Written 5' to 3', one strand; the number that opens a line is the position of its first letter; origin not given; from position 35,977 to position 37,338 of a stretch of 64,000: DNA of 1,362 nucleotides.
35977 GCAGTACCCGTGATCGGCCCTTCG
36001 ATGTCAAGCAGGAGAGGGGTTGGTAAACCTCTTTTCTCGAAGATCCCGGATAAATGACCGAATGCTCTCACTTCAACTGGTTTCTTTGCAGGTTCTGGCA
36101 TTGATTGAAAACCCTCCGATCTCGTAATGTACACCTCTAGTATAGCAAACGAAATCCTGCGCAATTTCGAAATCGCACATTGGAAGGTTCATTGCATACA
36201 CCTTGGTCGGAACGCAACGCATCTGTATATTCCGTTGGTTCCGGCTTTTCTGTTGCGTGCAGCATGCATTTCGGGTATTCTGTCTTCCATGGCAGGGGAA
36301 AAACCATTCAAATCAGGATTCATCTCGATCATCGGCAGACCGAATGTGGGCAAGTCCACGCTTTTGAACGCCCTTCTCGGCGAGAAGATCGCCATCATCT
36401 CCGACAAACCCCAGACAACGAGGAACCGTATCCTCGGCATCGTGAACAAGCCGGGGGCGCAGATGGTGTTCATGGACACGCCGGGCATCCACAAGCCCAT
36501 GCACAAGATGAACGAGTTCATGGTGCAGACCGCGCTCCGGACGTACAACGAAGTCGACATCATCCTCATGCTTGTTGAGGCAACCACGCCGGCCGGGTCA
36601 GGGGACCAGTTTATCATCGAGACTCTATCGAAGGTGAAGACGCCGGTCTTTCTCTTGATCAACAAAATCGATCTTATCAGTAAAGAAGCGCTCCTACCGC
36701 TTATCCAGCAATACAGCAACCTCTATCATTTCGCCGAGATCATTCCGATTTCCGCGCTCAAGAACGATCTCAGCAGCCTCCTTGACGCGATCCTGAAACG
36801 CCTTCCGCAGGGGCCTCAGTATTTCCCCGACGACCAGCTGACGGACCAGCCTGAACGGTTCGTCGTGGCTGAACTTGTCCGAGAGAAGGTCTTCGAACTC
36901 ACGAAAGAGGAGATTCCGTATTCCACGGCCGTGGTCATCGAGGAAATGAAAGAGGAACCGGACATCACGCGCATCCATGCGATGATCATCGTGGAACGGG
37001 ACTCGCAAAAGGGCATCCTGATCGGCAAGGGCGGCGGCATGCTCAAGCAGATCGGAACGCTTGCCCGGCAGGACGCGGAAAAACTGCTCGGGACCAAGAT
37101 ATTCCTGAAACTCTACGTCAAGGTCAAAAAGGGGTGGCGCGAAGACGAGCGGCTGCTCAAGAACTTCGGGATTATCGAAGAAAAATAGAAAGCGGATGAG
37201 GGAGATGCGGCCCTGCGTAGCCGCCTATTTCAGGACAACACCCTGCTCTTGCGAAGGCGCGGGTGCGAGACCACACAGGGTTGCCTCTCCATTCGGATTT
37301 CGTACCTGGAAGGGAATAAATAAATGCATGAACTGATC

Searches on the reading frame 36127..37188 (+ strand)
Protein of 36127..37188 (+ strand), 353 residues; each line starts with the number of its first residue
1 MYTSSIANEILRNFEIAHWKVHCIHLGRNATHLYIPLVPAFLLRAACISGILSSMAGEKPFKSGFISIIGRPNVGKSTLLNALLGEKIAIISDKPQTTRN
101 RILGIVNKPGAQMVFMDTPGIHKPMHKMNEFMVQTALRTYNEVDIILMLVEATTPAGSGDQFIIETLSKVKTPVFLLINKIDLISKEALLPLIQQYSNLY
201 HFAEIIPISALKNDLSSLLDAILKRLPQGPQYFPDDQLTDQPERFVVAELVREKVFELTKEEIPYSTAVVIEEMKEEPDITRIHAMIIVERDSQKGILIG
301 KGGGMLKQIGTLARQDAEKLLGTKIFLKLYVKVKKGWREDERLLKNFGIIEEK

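Call 40: search_protein_families(library=pfam, max_evalue=0.00001, proteins=[window:36127-37188:+])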
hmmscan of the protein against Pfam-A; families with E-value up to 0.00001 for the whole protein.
window:36127-37188:+ (353 aa): 6 families
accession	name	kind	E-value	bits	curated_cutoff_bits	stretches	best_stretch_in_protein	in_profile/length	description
PF01926.29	MMR_HSR1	-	2.4e-27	95.7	21.9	1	66-180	2-113/113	50S ribosome-binding GTPase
PF07650.23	KH_2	-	4.5e-21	74.9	22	1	262-338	1-78/78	KH domain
PF02421.24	FeoB_N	-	1.9e-12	47.4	27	1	66-213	3-146/156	Ferrous iron transport protein B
PF00350.29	Dynamin_N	-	2.8e-11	44.2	27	0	66-109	1-44/168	Dynamin family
PF00009.33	GTP_EFTU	-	5.8e-11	42.8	26.5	1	66-227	6-187/188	Elongation factor Tu GTP binding domain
PF03193.22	RsgA_GTPase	-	4.4e-08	33.6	30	0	62-123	105-170/174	RsgA GTPase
